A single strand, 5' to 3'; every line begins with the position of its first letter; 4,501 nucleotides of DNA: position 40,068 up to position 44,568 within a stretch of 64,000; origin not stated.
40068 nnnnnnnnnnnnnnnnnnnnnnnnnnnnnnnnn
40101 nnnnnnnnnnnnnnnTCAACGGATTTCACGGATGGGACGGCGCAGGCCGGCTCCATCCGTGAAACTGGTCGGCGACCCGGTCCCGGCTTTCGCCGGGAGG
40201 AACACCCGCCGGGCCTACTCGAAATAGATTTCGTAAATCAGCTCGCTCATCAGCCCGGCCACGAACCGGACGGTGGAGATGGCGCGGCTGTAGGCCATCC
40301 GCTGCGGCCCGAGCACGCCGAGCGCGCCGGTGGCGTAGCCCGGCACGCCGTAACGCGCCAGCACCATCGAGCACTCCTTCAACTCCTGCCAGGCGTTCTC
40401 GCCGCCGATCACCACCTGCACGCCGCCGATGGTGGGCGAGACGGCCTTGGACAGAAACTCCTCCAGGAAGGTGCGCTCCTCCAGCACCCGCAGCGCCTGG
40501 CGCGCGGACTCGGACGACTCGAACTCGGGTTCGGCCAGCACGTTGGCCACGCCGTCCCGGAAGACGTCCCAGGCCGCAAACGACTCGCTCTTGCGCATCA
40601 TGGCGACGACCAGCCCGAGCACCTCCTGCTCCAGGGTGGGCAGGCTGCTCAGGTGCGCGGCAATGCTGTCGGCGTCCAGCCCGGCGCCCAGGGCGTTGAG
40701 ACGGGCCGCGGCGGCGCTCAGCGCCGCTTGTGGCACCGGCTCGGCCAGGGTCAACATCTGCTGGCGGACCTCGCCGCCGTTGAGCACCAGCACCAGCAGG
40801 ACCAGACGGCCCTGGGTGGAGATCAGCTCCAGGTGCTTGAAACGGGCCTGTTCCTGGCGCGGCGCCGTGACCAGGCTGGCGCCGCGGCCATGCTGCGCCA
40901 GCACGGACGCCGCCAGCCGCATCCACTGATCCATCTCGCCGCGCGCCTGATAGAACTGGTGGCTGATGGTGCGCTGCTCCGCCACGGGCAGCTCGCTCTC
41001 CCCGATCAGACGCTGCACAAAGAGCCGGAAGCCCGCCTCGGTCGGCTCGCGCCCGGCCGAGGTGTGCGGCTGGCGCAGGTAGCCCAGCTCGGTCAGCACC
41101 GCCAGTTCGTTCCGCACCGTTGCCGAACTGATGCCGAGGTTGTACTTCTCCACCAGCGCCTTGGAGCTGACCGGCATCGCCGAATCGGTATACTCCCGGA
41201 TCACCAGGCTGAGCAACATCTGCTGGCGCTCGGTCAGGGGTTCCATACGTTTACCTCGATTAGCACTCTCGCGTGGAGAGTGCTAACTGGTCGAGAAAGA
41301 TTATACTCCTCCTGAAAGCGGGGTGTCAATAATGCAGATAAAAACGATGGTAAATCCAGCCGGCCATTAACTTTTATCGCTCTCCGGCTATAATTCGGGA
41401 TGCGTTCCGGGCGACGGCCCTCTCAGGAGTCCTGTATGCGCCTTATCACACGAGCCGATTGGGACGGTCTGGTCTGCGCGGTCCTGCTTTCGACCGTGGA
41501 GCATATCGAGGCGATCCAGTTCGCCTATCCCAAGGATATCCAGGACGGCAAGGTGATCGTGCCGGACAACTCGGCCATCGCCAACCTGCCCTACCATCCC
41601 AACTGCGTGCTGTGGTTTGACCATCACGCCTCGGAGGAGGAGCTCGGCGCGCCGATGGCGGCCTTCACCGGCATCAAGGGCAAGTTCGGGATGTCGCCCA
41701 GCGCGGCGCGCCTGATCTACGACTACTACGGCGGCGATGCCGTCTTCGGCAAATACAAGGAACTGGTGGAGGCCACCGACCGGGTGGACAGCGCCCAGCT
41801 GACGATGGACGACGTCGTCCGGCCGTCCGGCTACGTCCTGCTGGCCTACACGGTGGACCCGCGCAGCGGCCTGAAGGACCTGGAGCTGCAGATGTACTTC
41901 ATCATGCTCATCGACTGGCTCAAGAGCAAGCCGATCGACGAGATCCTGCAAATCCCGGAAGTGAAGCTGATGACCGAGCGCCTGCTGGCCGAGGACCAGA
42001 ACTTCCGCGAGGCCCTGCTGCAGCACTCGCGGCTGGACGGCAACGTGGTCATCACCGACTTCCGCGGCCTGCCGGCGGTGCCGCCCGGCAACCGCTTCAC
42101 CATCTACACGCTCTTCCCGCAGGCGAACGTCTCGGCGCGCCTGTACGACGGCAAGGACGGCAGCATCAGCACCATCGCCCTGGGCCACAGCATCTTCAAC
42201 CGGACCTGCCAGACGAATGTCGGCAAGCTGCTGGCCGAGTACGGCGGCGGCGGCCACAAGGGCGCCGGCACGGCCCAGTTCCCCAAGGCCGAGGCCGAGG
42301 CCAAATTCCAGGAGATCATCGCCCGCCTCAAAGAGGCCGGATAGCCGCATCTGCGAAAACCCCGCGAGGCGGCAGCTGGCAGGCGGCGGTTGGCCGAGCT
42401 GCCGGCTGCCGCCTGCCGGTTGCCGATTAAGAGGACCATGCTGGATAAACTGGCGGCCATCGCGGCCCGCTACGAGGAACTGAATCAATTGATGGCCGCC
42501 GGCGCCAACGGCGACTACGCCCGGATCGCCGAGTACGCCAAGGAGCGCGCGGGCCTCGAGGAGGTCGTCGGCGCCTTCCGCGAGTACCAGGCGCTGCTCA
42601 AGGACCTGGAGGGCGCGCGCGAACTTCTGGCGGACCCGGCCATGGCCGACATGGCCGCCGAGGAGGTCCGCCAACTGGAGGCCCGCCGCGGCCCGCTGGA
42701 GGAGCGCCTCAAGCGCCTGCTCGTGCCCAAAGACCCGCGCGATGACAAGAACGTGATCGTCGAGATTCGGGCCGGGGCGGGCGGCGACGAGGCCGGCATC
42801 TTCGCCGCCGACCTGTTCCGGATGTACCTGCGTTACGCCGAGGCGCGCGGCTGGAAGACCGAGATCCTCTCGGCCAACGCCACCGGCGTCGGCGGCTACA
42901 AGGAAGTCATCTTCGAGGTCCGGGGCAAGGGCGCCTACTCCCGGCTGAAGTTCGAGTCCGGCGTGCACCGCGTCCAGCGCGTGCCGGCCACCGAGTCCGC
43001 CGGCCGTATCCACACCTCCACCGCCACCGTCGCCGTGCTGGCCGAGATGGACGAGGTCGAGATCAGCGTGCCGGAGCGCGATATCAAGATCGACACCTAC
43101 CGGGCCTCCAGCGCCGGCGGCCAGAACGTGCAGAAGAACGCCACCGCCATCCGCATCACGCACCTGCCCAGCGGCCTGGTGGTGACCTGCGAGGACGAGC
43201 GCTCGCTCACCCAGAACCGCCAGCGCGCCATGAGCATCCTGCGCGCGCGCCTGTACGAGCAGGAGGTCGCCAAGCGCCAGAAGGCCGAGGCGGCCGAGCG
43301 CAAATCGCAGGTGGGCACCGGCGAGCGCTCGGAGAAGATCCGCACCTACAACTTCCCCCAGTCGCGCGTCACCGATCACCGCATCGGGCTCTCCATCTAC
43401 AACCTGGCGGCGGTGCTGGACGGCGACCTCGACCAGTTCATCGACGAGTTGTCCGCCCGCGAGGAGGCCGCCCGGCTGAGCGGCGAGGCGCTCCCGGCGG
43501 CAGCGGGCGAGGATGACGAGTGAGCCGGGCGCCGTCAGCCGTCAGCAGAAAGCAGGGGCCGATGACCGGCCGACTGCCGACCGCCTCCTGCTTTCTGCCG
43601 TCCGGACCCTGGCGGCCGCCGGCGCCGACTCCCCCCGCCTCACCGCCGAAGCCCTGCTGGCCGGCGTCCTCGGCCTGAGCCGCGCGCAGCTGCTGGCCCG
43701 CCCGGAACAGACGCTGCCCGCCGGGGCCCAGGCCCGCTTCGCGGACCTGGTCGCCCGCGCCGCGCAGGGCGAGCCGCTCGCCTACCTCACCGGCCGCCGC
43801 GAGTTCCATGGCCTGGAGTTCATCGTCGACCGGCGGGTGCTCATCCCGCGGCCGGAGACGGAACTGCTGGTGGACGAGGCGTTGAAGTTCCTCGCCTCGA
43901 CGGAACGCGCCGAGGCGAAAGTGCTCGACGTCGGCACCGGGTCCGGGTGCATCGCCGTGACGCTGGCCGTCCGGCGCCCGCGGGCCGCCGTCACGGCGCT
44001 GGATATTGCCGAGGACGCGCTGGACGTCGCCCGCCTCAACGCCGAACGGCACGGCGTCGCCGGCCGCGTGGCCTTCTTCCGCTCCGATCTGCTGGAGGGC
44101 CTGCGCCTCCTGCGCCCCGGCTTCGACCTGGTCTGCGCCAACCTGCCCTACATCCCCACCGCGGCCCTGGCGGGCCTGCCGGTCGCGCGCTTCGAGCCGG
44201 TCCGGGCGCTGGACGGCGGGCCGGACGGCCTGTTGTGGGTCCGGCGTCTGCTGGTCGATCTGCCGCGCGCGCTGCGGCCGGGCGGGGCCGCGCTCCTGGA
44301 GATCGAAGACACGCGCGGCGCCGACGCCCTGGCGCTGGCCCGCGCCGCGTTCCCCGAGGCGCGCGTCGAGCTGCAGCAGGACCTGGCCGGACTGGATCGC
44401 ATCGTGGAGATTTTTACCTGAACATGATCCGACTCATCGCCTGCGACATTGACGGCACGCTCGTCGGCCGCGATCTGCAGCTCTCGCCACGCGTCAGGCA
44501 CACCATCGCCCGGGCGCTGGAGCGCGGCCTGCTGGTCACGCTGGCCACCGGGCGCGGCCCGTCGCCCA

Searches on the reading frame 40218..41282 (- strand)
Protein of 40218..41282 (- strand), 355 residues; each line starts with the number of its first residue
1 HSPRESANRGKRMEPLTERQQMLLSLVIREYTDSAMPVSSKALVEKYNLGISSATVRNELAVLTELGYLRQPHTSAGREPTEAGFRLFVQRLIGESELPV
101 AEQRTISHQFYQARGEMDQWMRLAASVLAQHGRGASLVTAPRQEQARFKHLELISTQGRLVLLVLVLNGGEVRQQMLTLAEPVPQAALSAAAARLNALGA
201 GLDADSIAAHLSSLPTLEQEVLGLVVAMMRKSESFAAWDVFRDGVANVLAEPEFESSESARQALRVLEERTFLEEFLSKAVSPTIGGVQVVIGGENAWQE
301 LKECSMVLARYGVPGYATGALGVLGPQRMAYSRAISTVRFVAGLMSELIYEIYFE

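Call 64: search_protein_families(library=pfam, proteins=[window:40218-41282:-], max_evalue=0.00001)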
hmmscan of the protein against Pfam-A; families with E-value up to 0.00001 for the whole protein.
window:40218-41282:- (355 aa): 2 families
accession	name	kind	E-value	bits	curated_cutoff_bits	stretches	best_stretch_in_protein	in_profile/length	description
PF01628.27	HrcA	-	4.8e-47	161.1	22.2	1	118-335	1-215/215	HrcA protein C terminal domain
PF01726.22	LexA_DNA_bind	-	6e-07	29.6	23.7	0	13-71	1-58/65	LexA DNA binding domain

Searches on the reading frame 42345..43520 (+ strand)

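Call 64: search_protein_families(library=pfam, proteins=[window:42345-43520:+], max_evalue=0.00001)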
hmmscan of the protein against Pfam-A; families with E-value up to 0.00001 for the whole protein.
window:42345-43520:+ (392 aa): 2 families
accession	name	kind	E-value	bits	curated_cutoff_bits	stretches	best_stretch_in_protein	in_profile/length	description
PF03462.23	PCRF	-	7.8e-73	244.9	24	1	40-229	2-194/194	PCRF domain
PF00472.26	RF-1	-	8.6e-40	135.7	35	1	236-346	1-116/116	RF-1 domain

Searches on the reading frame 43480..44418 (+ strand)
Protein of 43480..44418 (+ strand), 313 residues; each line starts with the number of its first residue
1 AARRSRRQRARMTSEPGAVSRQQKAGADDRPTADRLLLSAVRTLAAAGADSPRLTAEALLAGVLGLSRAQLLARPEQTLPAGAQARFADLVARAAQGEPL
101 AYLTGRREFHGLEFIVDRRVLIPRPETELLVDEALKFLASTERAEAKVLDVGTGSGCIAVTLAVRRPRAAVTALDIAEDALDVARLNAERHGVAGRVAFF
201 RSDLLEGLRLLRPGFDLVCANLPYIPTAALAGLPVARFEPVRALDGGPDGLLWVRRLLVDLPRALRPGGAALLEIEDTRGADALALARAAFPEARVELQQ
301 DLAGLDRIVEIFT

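Call 89: search_protein_families(library=pfam, proteins=[window:43480-44418:+], max_evalue=0.0001)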
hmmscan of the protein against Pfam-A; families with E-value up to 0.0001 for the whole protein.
window:43480-44418:+ (313 aa): 9 families
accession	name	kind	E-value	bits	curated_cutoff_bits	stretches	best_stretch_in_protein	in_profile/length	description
PF17827.6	PrmC_N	-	5.3e-20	72.2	23.4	1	36-105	2-71/71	PrmC N-terminal domain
PF05175.20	MTS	-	2e-12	47.5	23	1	131-224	16-108/170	Methyltransferase small domain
PF13847.12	Methyltransf_31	-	1.1e-11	45.1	27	1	144-229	3-85/145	Methyltransferase domain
PF13649.12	Methyltransf_25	-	2.8e-11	44.4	27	1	148-227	1-79/97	Methyltransferase domain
PF06325.19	PrmA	-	5.5e-09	36.4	22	1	134-222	151-234/296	Ribosomal protein L11 methyltransferase (PrmA)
PF08241.18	Methyltransf_11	-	1.3e-06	29.3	21.2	1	149-221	1-67/95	Methyltransferase domain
PF08242.18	Methyltransf_12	-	3.5e-06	28.1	30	1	149-221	1-72/98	Methyltransferase domain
PF12847.13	Methyltransf_18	-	2.6e-05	24.7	27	1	134-208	4-78/151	Methyltransferase domain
PF24675.1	NpmA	-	7e-05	22.6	60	0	136-184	15-63/214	16S rRNA (adenine(1408)-N(1))-methyltransferase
